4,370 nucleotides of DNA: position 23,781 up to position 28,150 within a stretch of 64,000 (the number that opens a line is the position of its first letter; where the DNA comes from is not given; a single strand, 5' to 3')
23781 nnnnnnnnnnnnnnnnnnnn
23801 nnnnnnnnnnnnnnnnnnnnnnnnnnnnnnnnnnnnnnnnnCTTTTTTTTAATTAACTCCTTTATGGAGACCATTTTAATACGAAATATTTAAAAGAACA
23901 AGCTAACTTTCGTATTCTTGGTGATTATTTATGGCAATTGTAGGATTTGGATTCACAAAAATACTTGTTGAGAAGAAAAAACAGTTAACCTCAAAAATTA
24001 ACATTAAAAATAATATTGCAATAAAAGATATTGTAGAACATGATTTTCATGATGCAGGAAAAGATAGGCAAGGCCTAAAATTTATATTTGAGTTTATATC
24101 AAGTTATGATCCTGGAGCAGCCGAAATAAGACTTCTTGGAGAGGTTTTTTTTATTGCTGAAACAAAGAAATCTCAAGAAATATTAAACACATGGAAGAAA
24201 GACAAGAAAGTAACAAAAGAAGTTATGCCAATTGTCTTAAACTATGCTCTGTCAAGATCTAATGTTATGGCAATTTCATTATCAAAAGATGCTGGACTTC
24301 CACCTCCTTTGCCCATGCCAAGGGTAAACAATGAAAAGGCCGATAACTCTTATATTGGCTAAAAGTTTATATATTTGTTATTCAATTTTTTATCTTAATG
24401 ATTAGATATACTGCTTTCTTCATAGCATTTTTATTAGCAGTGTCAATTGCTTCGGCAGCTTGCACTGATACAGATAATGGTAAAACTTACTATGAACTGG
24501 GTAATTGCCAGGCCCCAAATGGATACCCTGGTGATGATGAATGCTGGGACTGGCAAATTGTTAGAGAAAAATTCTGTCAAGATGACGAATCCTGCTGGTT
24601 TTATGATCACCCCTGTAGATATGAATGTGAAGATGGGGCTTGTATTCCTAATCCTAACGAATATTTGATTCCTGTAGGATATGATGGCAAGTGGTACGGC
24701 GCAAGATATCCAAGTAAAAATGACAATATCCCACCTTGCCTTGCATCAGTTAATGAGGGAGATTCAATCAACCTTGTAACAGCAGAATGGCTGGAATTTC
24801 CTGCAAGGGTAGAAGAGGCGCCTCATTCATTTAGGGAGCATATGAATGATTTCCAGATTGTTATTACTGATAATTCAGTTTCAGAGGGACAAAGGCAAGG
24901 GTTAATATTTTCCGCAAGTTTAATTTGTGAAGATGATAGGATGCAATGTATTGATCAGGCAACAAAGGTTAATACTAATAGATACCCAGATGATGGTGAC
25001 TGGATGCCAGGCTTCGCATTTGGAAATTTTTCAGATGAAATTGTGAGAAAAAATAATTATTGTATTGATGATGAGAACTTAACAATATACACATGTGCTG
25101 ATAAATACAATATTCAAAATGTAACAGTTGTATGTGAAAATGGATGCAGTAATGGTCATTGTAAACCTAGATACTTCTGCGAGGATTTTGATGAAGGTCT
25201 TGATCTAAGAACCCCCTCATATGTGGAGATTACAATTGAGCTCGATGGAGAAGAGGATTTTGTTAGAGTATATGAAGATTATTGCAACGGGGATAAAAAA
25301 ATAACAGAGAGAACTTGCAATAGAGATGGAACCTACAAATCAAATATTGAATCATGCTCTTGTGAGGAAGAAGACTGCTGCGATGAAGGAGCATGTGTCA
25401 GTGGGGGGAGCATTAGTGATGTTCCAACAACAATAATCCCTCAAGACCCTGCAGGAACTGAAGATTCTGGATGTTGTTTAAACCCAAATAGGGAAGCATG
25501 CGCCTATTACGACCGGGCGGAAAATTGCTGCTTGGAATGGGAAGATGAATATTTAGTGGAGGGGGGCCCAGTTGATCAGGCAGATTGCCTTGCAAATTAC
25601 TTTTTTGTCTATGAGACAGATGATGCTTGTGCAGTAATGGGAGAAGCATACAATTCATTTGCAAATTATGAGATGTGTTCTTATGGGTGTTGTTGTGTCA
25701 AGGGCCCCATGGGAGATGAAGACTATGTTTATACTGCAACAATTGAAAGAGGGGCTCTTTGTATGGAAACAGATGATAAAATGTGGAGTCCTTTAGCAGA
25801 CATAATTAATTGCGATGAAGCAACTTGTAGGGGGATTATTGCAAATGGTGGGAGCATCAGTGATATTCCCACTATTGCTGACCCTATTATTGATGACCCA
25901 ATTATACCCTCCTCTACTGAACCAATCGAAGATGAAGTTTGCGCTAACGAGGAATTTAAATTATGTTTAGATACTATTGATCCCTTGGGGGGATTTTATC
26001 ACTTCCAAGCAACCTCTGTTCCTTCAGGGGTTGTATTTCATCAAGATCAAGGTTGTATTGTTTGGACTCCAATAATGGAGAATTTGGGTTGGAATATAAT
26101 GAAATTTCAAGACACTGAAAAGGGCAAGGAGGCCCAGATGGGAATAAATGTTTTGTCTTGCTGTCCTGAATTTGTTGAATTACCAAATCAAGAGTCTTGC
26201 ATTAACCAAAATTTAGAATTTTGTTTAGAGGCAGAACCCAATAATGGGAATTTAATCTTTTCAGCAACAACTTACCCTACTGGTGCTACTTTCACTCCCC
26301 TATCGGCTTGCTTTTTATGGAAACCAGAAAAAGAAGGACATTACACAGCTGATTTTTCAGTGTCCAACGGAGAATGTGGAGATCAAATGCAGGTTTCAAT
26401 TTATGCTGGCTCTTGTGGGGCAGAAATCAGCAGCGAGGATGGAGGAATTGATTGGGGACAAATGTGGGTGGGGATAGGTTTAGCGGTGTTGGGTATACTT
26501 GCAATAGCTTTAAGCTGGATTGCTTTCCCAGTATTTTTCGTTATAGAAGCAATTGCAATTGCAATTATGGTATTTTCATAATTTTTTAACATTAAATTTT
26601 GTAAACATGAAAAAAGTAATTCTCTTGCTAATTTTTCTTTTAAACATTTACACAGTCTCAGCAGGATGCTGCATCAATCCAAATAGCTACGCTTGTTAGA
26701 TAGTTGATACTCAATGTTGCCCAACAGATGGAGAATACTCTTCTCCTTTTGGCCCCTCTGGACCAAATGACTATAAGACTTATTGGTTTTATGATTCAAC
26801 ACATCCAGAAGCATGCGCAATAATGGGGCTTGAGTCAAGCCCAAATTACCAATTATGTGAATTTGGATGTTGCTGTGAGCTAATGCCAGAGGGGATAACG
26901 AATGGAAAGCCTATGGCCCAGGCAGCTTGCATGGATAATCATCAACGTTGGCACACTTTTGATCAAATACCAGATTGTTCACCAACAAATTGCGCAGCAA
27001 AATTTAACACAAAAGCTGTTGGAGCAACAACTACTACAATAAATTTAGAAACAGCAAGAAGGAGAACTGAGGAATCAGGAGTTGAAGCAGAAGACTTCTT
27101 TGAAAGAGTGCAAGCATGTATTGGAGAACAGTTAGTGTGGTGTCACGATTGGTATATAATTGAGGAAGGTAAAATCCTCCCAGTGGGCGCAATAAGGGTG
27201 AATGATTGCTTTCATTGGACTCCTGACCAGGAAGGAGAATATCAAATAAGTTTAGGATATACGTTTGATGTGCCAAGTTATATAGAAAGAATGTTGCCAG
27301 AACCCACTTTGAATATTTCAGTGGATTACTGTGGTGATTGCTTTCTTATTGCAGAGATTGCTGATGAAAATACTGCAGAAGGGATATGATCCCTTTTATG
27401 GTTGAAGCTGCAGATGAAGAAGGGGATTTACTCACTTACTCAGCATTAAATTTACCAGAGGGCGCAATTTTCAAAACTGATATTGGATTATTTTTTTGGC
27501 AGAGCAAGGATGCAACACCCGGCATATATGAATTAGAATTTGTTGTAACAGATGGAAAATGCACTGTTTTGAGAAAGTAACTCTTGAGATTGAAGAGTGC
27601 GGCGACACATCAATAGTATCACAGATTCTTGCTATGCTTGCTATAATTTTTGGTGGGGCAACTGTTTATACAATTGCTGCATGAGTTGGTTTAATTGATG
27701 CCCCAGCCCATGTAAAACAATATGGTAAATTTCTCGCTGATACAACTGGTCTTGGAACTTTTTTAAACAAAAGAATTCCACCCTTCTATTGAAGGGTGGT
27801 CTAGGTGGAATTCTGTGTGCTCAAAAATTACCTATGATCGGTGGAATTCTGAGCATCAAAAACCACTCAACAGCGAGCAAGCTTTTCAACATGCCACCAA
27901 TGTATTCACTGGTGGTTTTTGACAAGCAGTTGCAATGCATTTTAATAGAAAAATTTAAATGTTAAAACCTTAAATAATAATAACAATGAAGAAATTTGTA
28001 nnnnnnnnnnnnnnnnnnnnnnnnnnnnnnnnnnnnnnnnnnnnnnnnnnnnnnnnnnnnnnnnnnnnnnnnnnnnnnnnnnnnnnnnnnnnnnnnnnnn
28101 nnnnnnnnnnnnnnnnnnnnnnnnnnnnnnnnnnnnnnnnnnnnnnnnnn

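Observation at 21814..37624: ~16 kb array of eight co-oriented paralogous Cys-rich modular surface-protein genes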

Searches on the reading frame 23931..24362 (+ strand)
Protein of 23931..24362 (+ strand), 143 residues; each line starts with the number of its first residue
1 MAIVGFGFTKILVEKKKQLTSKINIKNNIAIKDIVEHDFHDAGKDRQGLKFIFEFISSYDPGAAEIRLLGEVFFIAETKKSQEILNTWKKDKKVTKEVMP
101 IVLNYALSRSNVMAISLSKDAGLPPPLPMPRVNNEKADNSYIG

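Call 4: search_protein_families(library=pfam, proteins=[window:23931-24362:+], max_evalue=0.1)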
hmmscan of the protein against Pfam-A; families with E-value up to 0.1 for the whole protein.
window:23931-24362:+ (143 aa): 0 families

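Call 60: search_protein_families(library=ncbifam, proteins=[window:23931-24362:+], max_evalue=0.1)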
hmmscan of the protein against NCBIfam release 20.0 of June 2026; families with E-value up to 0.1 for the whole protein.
window:23931-24362:+ (143 aa): 0 families

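Call 65: find_homologous_proteins(query=window:23931-24362:+, max_evalue=0.001)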
Query window:23931-24362:+ (143 aa): 7 proteins with E <= 0.001 among 25 candidates.
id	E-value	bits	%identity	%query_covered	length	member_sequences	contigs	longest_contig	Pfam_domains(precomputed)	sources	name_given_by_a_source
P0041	3.3e-87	307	100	100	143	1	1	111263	-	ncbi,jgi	-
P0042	1.1e-62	228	75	100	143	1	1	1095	-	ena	-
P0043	9.2e-60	218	71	100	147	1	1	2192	-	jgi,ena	-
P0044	7.2e-43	164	54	100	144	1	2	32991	-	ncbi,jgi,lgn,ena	-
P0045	3.8e-38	148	51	99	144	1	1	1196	-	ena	-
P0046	5.5e-34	135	65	64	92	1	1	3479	-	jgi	jgi:hypothetical protein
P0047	2.0e-13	68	34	92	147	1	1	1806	-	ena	-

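Call 66: find_encoding_contigs(protein=P0044, flank=10000, max_places=3)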
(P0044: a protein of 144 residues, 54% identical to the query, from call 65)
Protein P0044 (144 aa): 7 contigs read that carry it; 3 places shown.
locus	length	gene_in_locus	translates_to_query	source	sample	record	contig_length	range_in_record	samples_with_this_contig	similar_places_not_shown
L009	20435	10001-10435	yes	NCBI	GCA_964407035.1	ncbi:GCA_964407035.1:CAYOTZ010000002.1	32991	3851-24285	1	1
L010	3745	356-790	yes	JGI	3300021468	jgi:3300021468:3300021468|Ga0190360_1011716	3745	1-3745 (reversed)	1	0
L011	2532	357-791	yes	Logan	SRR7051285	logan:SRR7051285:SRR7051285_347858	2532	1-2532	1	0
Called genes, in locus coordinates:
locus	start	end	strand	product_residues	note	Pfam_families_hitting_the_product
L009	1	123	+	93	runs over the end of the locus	PF01248:Ribosomal_L7Ae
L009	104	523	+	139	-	PF07650:KH_2 (faint), PF26594:KH_NusA_2nd (faint)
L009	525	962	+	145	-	PF00164:Ribosom_S12_S23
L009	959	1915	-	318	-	PF00781:DAGK_cat, PF19279:YegS_C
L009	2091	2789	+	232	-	-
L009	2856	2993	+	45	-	-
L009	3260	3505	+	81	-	-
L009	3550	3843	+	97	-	-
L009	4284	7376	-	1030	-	PF00133:tRNA-synt_1, PF01406:tRNA-synt_1e (faint), PF09334:tRNA-synt_1g (weak), PF08264:Anticodon_1, PF19302:DUF5915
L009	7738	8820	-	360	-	PF02690:Na_Pi_cotrans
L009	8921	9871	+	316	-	PF04014:MazE_antitoxin, PF01895:PhoU (weak)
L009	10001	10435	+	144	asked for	-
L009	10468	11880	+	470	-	PF00133:tRNA-synt_1 (faint), PF01406:tRNA-synt_1e, PF01921:tRNA-synt_1f (faint), PF09334:tRNA-synt_1g, PF09190:DALR_2 (weak), PF23493:CysS_C (weak)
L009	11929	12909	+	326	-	-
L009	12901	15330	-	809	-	PF00133:tRNA-synt_1, PF01406:tRNA-synt_1e (faint), PF09334:tRNA-synt_1g, PF08264:Anticodon_1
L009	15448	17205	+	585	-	PF04068:Fer4_RLI, PF13237:Fer4_10 (faint), PF14697:Fer4_21 (weak), PF00037:Fer4, PF12837:Fer4_6 (weak), PF02463:SMC_N (weak), PF00005:ABC_tran, PF00005:ABC_tran, +3 more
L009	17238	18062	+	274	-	-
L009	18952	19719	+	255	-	PF23023:Anti-Pycsar_Apyc1 (weak), PF12706:Lactamase_B_2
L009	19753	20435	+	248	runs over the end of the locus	PF01904:DUF72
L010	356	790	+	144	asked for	-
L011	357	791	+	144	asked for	-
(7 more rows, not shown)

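Call 70: search_protein_families(library=pfam, proteins=[window:23931-24362:+], max_evalue=10)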
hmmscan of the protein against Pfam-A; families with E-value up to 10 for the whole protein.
window:23931-24362:+ (143 aa): 0 families

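Call 96: search_protein_families(library=phrogs, proteins=[window:23931-24362:+], max_evalue=0.01)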
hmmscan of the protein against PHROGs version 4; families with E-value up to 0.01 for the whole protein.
window:23931-24362:+ (143 aa): 0 families

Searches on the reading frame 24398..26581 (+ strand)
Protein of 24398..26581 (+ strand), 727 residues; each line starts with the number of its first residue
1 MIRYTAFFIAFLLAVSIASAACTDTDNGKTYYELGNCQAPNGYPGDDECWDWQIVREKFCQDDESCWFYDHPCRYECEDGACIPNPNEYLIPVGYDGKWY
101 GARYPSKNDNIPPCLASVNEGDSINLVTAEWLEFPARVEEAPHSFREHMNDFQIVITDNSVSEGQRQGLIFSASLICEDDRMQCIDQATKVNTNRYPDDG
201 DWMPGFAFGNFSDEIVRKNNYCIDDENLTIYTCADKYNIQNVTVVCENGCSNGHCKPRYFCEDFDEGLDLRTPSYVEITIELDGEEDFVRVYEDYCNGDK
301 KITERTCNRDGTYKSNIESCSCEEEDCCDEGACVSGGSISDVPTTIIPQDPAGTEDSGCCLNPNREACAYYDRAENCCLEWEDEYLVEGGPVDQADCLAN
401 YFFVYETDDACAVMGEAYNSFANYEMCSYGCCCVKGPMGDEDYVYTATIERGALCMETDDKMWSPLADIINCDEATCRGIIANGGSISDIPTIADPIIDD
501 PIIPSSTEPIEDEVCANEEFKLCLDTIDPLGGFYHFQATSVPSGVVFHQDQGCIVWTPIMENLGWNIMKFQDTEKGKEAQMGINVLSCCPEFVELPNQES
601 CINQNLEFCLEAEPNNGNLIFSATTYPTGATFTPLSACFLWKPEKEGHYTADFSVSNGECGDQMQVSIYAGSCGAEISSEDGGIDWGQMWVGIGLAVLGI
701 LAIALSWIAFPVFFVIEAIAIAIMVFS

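Call 4: search_protein_families(library=pfam, proteins=[window:24398-26581:+], max_evalue=0.1)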
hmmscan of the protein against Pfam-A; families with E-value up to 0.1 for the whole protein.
window:24398-26581:+ (727 aa): 1 family
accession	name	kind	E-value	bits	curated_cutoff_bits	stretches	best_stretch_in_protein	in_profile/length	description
PF05345.18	He_PIG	-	0.012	16.5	24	0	531-558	34-65/96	Putative Ig domain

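Call 60: search_protein_families(library=ncbifam, proteins=[window:24398-26581:+], max_evalue=0.1)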
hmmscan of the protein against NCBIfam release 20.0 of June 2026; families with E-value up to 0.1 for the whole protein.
window:24398-26581:+ (727 aa): 0 families

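Call 62: search_solved_structures(query=window:24398-26581:+, max_evalue=1)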
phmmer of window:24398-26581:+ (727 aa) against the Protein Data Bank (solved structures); distinct sequences matched with E-value up to 1: 1.
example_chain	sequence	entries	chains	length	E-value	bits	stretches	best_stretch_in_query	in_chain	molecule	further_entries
9hxn_A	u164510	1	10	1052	0.54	11.4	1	219-322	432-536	Maltose/maltodextrin-binding periplasmic protein,Bacterial antiviral defense protein Ec1Ap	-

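Call 96: search_protein_families(library=phrogs, proteins=[window:24398-26581:+], max_evalue=0.01)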
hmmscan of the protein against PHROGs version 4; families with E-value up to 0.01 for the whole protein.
window:24398-26581:+ (727 aa): 0 families

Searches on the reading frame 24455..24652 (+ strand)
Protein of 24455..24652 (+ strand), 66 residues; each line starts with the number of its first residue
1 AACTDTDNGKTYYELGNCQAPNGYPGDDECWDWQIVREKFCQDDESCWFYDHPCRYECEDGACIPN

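Call 83: predict_structure(alignment_id=A5)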
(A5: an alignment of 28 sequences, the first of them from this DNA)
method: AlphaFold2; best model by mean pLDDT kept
length: 66 residues; sequences in the alignment: 28
mean_pLDDT: 95.7   pTM: 0.80
mean pLDDT of the five models: 95.7, 95.5, 95.2, 93.4, 93.0
residues with pLDDT >= 90: 63; 70-90: 3; 50-70: 0; < 50: 0
segments of 3 or more residues with pLDDT < 50: none
pLDDT, mean of each block of 10 residues (from residue 1): 92 97 96 97 96 97 93
secondary structure, 60 per line:
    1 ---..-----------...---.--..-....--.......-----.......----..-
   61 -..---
elements in order: E17-19 E29-32 E35-41 E47-53

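Call 85: find_homologous_proteins(query=A5, max_evalue=0.001)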
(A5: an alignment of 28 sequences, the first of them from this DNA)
Query A5 (28 sequences) (66 aa, profile of the alignment): 4 proteins with E <= 0.001 among 23 candidates.
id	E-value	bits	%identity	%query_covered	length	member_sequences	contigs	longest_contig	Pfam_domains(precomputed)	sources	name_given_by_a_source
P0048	1.3e-5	44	29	94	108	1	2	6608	-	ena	-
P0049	2.4e-5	43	33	73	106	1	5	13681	-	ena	-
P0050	1.6e-4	40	27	94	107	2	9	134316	-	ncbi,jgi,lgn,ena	-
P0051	2.9e-4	39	40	23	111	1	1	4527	-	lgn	-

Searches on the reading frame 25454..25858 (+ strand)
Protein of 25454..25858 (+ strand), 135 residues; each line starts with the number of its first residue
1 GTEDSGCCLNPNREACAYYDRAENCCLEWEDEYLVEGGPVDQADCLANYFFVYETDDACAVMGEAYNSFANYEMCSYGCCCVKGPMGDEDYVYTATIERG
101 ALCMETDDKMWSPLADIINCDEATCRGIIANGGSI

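Call 30: find_related_loci(query=A3, collection=genome_contigs, flank=10000)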
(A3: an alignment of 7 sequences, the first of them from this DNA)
Query A3 (135 aa) in genome_contigs; peptide patterns used: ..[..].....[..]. (x = any residue, [..] = any of these).
37 stretches matched a pattern; 1 encode a relative of the query (tblastn E <= 1e-3); 1 distinct loci.
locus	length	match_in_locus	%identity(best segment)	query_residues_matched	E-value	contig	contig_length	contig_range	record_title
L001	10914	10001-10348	35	4-129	1e-18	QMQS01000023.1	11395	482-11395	MAG: Candidatus Woesearchaeota archaeon isolate B29_G15 B29_Guay15_scaffold_01332, whole genome shotgun sequence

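Call 31: find_related_loci(query=A3, collection=metagenome_contigs, flank=10000)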
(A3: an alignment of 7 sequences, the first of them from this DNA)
Query A3 (135 aa) in metagenome_contigs; peptide patterns used: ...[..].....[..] (x = any residue, [..] = any of these).
42 stretches matched a pattern; 3 encode a relative of the query (tblastn E <= 1e-3); 3 distinct loci.
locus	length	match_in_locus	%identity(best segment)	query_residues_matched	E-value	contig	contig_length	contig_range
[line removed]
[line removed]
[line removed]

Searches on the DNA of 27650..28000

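Call 80: search_rna_families(source=window, start=27650, end=28000, threshold=evalue, max_evalue=1)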
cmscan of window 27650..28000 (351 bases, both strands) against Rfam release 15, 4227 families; matches with E-value up to 1: 0.
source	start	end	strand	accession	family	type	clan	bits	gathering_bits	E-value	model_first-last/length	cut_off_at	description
